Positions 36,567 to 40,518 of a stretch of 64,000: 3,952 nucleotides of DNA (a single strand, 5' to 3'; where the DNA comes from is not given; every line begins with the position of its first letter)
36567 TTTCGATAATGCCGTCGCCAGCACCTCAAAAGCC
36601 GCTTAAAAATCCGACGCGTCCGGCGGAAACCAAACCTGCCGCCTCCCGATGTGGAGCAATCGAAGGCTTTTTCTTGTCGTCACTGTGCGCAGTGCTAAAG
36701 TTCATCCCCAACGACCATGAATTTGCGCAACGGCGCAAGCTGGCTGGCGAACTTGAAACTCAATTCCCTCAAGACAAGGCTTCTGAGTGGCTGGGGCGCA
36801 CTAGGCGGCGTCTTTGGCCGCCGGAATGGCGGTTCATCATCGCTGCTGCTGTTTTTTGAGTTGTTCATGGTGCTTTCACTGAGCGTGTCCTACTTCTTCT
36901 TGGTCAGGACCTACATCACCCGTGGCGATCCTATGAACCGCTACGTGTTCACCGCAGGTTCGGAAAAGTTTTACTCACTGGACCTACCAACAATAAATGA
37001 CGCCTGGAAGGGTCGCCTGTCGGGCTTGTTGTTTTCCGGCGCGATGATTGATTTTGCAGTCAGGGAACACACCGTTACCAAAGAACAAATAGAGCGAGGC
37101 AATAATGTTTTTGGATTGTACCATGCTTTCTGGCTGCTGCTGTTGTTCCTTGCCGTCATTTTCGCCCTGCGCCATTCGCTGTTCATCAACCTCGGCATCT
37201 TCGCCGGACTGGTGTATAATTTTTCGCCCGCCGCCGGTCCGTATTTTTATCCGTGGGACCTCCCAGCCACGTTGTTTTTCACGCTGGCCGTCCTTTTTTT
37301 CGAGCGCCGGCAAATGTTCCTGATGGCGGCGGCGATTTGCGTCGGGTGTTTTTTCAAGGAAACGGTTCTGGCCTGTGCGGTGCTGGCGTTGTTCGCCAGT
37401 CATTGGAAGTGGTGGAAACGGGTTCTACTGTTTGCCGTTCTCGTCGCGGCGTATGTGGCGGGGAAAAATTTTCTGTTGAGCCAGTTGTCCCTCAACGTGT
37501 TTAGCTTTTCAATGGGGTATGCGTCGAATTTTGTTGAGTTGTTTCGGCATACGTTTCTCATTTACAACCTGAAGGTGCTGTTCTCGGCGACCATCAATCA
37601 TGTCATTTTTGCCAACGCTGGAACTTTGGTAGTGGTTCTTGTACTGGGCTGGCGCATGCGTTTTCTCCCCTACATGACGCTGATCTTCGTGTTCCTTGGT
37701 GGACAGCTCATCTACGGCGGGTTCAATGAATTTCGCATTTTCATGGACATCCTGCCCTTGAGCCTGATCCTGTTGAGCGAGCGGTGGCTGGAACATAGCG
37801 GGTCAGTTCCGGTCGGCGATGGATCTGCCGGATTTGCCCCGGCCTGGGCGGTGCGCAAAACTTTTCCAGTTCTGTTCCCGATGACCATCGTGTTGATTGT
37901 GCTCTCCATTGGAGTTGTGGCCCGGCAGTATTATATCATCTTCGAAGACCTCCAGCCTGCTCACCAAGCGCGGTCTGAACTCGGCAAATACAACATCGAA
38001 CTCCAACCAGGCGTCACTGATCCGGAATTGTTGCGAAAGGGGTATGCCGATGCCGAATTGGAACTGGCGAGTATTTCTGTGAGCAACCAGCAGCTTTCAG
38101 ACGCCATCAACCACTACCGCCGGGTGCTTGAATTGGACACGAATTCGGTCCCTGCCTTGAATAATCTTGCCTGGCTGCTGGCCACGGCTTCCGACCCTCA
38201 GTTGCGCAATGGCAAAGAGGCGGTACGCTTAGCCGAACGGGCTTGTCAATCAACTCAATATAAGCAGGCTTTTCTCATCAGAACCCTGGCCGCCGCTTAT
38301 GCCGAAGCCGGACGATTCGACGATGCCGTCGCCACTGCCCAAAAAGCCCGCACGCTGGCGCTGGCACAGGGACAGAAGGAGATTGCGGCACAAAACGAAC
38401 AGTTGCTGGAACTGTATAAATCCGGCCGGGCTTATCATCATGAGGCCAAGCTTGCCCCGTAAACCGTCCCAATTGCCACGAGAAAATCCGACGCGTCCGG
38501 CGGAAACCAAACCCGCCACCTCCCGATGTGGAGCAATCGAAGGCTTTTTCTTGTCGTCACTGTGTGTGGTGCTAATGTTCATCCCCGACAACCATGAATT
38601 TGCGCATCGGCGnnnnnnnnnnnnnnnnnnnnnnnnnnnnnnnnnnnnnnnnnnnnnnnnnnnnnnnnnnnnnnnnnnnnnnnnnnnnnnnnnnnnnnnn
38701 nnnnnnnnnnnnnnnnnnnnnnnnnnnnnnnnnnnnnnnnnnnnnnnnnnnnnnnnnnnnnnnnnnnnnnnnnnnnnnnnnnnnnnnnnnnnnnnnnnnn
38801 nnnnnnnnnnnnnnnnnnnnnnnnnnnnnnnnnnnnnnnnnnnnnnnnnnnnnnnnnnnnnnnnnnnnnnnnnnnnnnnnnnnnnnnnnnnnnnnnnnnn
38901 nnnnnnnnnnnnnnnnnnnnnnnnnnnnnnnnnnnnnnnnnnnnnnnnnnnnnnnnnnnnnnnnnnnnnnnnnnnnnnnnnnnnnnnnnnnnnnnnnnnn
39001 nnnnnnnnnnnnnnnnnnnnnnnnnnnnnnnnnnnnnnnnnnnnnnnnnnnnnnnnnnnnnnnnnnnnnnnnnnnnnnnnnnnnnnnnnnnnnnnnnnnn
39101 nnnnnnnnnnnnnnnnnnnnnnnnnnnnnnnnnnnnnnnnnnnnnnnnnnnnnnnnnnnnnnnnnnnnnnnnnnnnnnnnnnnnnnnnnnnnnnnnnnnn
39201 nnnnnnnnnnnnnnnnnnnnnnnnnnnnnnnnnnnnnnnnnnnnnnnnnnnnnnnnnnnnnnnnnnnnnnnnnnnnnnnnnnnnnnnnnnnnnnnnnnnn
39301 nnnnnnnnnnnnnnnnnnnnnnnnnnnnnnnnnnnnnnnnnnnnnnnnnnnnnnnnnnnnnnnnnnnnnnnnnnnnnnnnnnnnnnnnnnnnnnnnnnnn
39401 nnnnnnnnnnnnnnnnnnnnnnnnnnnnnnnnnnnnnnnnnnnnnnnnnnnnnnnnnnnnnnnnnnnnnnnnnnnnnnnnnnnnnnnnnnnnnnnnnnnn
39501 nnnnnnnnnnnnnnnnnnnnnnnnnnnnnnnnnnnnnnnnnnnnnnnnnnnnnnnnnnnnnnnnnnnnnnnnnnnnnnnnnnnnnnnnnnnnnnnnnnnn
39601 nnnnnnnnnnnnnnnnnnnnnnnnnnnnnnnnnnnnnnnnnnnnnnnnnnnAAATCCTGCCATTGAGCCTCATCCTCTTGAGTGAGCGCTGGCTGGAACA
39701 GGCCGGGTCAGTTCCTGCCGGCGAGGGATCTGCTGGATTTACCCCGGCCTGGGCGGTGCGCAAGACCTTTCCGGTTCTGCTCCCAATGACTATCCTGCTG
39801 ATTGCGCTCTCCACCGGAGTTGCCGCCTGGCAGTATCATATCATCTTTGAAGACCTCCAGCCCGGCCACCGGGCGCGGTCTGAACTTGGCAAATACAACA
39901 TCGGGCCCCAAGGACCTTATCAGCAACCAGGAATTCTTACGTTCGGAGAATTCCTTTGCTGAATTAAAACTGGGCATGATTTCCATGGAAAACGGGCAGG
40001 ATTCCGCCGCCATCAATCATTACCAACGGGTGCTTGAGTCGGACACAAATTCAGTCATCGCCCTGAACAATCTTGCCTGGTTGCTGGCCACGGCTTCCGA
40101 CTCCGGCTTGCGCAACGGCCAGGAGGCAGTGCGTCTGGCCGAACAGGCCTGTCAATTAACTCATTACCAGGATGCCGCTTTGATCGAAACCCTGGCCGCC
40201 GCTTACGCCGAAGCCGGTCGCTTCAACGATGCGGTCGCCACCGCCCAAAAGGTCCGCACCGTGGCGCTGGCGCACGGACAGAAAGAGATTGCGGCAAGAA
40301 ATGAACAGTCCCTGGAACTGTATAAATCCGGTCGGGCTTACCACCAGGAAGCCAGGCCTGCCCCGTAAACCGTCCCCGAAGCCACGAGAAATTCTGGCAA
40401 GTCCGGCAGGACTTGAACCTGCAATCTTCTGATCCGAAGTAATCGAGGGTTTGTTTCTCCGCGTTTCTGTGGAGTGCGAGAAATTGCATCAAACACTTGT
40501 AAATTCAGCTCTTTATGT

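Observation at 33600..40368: GT2 plus three membrane-TPR paralogs (and a TMTC-like gene at 10.9 kb): candidate lipid-linked-sugar glycosylation module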

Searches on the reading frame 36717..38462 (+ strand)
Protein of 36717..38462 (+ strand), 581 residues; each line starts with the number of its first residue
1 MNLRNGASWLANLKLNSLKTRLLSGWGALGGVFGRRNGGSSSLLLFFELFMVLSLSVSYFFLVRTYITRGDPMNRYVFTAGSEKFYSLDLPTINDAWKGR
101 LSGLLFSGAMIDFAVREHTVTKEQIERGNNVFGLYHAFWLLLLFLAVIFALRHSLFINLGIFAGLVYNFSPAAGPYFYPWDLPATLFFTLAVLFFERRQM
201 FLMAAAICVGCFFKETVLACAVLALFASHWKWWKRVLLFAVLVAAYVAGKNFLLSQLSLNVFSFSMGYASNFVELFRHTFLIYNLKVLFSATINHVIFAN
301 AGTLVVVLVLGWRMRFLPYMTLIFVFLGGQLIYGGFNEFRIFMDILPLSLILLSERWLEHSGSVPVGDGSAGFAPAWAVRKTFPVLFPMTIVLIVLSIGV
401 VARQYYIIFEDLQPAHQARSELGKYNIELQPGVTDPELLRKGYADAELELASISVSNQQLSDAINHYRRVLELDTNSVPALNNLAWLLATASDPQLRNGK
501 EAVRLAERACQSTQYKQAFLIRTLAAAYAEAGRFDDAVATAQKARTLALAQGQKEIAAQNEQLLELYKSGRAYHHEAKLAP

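Call 3: search_protein_families(library=pfam, proteins=[window:36717-38462:+], max_evalue=0.1)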
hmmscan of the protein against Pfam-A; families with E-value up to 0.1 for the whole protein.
window:36717-38462:+ (581 aa): 10 families
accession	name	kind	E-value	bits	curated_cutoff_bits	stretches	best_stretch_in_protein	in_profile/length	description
PF00515.34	TPR_1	-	2.9e-05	24.1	27.8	0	445-474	2-31/34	Tetratricopeptide repeat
PF13431.12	TPR_17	-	8.9e-05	22.9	24.4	1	467-492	2-27/34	Tetratricopeptide repeat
PF07719.23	TPR_2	-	9.7e-05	22.6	27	0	521-547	4-30/34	Tetratricopeptide repeat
PF13414.12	TPR_11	-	0.00018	21.6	26.8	1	455-485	5-35/42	TPR repeat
PF13428.12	TPR_14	-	0.00027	21.8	23.5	0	446-485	3-42/44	Tetratricopeptide repeat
PF14559.12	TPR_19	-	0.00027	21.6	25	0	456-490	3-37/68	Tetratricopeptide repeat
PF13424.12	TPR_12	-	0.00048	20.7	30.1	1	500-548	27-75/77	Tetratricopeptide repeat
PF25064.1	ARM_TT21_5th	-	0.0048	17.6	27.8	1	446-545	3-99/117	TT21 fifth ARM repeats domain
PF13181.12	TPR_8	-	0.053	14.2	25.7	0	449-475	6-32/34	Tetratricopeptide repeat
PF13176.12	TPR_7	-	0.053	14.1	27.9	0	449-475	4-30/36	Tetratricopeptide repeat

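Call 4: search_protein_families(library=ncbifam, proteins=[window:36717-38462:+], max_evalue=0.1)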
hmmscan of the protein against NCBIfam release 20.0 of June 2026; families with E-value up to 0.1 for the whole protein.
window:36717-38462:+ (581 aa): 9 families
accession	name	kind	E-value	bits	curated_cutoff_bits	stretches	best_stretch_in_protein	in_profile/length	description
TIGR02917.1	PEP_TPR_lipo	equivalog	1.5e-13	49.6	312.2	1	446-548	772-867/899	XrtA/PEP-CTERM system TPR-repeat protein PrsT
NF046093.1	AZOBR_p60025_fam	subfamily_domain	0.00037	19.8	150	1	137-245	117-229/232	AZOBR_p60025 family cell surface glycopolymer formation protein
NF040959.1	MamA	equivalog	0.0072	15.8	200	1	445-547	72-168/204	magnetosome protein MamA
TIGR02521.1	type_IV_pilW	equivalog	0.015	14.9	154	1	443-547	64-164/234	type IV pilus biogenesis/stability protein PilW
NF002725.1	PRK02603.1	equivalog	0.018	15.1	143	1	449-501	77-129/173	photosystem I assembly protein Ycf3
NF008757.0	PRK11788.1-5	equivalog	0.019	14.1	363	1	439-540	175-271/388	lipopolysaccharide assembly protein LapB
NF033762.1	social_mot_Tgl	equivalog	0.023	14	225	1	454-543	76-161/252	social motility TPR repeat lipoprotein Tgl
NF033920.0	C39_PA2778_fam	equivalog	0.024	14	150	1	447-495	193-241/255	PA2778 family cysteine peptidase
TIGR01826.1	CofD_related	subfamily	0.088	12.2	196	0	448-507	88-147/310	uridine diphosphate-N-acetylglucosamine-binding protein YvcK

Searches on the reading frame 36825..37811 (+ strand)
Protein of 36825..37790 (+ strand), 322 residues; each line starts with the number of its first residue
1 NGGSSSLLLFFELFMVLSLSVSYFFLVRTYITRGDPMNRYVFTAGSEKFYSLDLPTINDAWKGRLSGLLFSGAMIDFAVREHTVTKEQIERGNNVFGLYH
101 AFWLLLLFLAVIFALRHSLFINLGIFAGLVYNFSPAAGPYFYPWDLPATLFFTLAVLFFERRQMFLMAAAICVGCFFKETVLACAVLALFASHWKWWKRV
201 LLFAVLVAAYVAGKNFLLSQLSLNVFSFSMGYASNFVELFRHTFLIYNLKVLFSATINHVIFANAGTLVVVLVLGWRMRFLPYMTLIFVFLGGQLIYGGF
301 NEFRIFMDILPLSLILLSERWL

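Call 49: search_solved_structures(query=A5, max_evalue=10, show_alignments=3)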
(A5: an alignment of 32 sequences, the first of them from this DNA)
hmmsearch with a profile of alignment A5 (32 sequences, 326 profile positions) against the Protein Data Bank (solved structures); distinct sequences matched with E-value up to 10: 0.
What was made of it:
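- Tried and rejected: I therefore built a trimmed core alignment (A5), which found nothing at E<=10 (call 49).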

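Call 51: search_dna_similar(query=window:36825-37790:+, collection=plasmids, mode=protein, max_evalue=10, max_rows=20)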
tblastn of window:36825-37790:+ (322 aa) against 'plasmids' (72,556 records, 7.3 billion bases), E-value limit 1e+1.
No match.

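Call 55: search_protein_families(library=pfam, alignment_id=A5, max_evalue=10)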
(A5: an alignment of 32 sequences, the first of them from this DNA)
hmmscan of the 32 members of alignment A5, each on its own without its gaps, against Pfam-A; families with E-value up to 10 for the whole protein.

A. member 1, seq(328 aa): 0 families

B. families by the number of members that match (of 32 scanned): 12 families
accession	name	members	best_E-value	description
PF03741.22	TerC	1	0.012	Integral membrane protein TerC family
PF09594.16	GT87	1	0.052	Glycosyltransferase family 87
PF18232.7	Chalcone_N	1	0.055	Chalcone isomerase N-terminal domain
PF12553.13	DUF3742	1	0.058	Protein of unknown function (DUF3742)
PF22270.1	MlrA_helical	1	0.078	Transcriptional regulator MlrA, helical domain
PF01773.25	Nucleos_tra2_N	1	0.15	Na+ dependent nucleoside transporter N-terminus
PF06522.17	B12D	1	0.16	NADH-ubiquinone reductase complex 1 MLRQ subunit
PF01184.24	Gpr1_Fun34_YaaH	1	0.21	GPR1/FUN34/yaaH family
PF09574.15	DUF2374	1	0.41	Protein of unknown function (Duf2374)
PF03303.18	WTF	1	0.71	WTF protein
PF04241.20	DUF423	1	1.1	Protein of unknown function (DUF423)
PF08525.16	OapA_N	1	2.7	Opacity-associated protein A N-terminal motif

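Call 56: search_protein_families(library=ncbifam, alignment_id=A5, max_evalue=10)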
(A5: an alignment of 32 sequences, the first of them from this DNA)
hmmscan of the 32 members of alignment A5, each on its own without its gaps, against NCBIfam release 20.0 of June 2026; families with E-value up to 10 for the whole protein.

A. member 1, seq(328 aa): 1 family
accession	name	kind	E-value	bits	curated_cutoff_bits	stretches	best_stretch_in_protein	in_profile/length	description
NF046093.1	AZOBR_p60025_fam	subfamily_domain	9.1e-05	21.8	150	1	100-208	117-229/232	AZOBR_p60025 family cell surface glycopolymer formation protein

B. families by the number of members that match (of 32 scanned): 12 families
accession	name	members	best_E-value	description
NF046093.1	AZOBR_p60025_fam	14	1.1e-05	AZOBR_p60025 family cell surface glycopolymer formation protein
NF040593.1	CPBP_fam_MrtX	1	0.005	myxosortase MrtX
TIGR00861.1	MIP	1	0.012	MIP family channel protein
NF011480.0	PRK14889.1-4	1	0.015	VKOR family protein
NF047566.1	SE1626_fam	1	0.015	SE1626 family protein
NF000438.2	blaPOM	1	0.066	POM family subclass B3 metallo-beta-lactamase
TIGR02770.1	nickel_nikD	1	0.073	nickel import ATP-binding protein NikD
TIGR02880.1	cbbX_cfxQ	1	0.19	CbbX protein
NF009727.0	PRK13254.1-1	1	0.19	cytochrome c maturation protein CcmE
TIGR02808.1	short_TIGR02808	1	0.22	TIGR02808 family protein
NF010820.0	PRK14224.1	1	0.72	fluoride efflux transporter CrcB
NF006573.0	PRK09094.1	1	2.8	Na+/H+ antiporter subunit C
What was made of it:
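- The only recurrent library hit is NF046093, 'cell surface glycopolymer formation protein', in 14 of 32 members (call 56).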

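Call 58: find_homologous_proteins(query=A5, max_evalue=0.001)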
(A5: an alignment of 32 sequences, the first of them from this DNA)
Query A5 (32 sequences) (328 aa, profile of the alignment): 159 proteins with E <= 0.001 among 8000 candidates; the best 120 are listed.
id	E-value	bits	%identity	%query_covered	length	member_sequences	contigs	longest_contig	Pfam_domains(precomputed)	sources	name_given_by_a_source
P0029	2.2e-116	407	65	99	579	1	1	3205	PF00515.35,PF07719.24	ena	-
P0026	5.3e-116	405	68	97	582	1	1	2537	-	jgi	-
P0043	1.1e-115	404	64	99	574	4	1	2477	-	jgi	-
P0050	2.3e-115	403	75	93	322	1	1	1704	-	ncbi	-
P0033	1.5e-114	401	65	99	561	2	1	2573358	-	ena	-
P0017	3.5e-114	400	75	99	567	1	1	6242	-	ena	-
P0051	5.6e-114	399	64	96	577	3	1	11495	-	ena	-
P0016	7.1e-114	398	75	99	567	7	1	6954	-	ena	-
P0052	2.3e-113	397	61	99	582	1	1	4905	-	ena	-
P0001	2.7e-113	397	100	100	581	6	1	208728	-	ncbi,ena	-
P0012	6.5e-113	395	75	99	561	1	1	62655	-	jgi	jgi:hypothetical protein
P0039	6.8e-113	395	64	99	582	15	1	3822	PF00515.35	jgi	-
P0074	8.2e-113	395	60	97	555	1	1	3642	PF07719.24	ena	-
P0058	1.3e-112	394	62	97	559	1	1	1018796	PF07719.24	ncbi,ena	-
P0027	1.5e-112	394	68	99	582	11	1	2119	-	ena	-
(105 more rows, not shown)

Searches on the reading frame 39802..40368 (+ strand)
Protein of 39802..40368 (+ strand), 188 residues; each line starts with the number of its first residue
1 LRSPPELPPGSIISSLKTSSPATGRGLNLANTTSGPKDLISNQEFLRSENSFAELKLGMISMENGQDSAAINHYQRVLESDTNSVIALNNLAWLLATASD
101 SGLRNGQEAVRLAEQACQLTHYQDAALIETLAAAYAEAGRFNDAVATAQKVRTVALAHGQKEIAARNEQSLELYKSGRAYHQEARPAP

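Call 3: search_protein_families(library=pfam, proteins=[window:39802-40368:+], max_evalue=0.1)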
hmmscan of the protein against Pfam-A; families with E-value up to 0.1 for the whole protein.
window:39802-40368:+ (188 aa): 17 families
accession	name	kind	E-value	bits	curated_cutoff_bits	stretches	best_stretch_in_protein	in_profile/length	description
PF13174.12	TPR_6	-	1.9e-05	25.4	26.3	0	53-83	2-32/33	Tetratricopeptide repeat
PF13431.12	TPR_17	-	2.8e-05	24.5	24.4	1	73-107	1-28/34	Tetratricopeptide repeat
PF13428.12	TPR_14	-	4.5e-05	24.2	23.5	0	55-92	5-42/44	Tetratricopeptide repeat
PF14559.12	TPR_19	-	5.7e-05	23.8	25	1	106-151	7-51/68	Tetratricopeptide repeat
PF00515.34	TPR_1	-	8.6e-05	22.6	27.8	0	56-79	6-29/34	Tetratricopeptide repeat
PF07719.23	TPR_2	-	9.5e-05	22.7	27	1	56-82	6-32/34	Tetratricopeptide repeat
PF13414.12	TPR_11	-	0.00024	21.2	26.8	1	62-92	5-35/42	TPR repeat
PF13424.12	TPR_12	-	0.00049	20.7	30.1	0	100-155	18-75/77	Tetratricopeptide repeat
PF13176.12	TPR_7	-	0.0025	18.2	27.9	0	57-81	5-29/36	Tetratricopeptide repeat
PF23914.1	TPR_CcmH_CycH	-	0.0055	17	42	1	55-153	54-149/158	Cytochrome c-type biogenesis protein H TPR domain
PF13374.12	TPR_10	-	0.014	15.9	27.5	0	128-152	5-29/42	Tetratricopeptide repeat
PF18768.7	RNPP_C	-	0.017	15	26.5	0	114-154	68-108/213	RNPP family C-terminal domain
PF24575.1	TPR_Slam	-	0.025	15.4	35.2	0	48-96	44-92/104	Surface lipoprotein assembly modifier, N-terminal TPR repeats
PF03747.19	ADP_ribosyl_GH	-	0.038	14.1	26.2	1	105-178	139-215/287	ADP-ribosylglycohydrolase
PF13432.12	TPR_16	-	0.074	14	32.7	0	56-99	2-45/65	Tetratricopeptide repeat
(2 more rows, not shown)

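Call 4: search_protein_families(library=ncbifam, proteins=[window:39802-40368:+], max_evalue=0.1)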
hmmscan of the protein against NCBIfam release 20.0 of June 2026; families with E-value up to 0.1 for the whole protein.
window:39802-40368:+ (188 aa): 9 families
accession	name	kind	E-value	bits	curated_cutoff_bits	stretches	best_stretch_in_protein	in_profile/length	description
TIGR02917.1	PEP_TPR_lipo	equivalog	1.8e-16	59.2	312.2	1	49-153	768-865/899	XrtA/PEP-CTERM system TPR-repeat protein PrsT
NF002725.1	PRK02603.1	equivalog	1.4e-05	25.1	143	1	49-108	70-129/173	photosystem I assembly protein Ycf3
NF040959.1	MamA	equivalog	0.00035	20.1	200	1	53-150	73-164/204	magnetosome protein MamA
NF033920.0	C39_PA2778_fam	equivalog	0.001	18.6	150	1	50-119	189-253/255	PA2778 family cysteine peptidase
NF008520.0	PRK11447.1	equivalog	0.0026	15.6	858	1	44-125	378-458/1157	cellulose synthase complex outer membrane protein BcsC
NF040561.1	PrimPol_Msp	equivalog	0.0033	16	200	1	38-144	12-100/515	CRISPR-associated primase-polymerase type A1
TIGR02521.1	type_IV_pilW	equivalog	0.0037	16.8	154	1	49-150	63-160/234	type IV pilus biogenesis/stability protein PilW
NF047507.1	TPR_BatC_Lepto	exception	0.013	14.9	175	1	53-101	98-146/214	TPR repeat-containing protein BatC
NF008756.0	PRK11788.1-4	equivalog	0.073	12.1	474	0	53-86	216-249/389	lipopolysaccharide assembly protein LapB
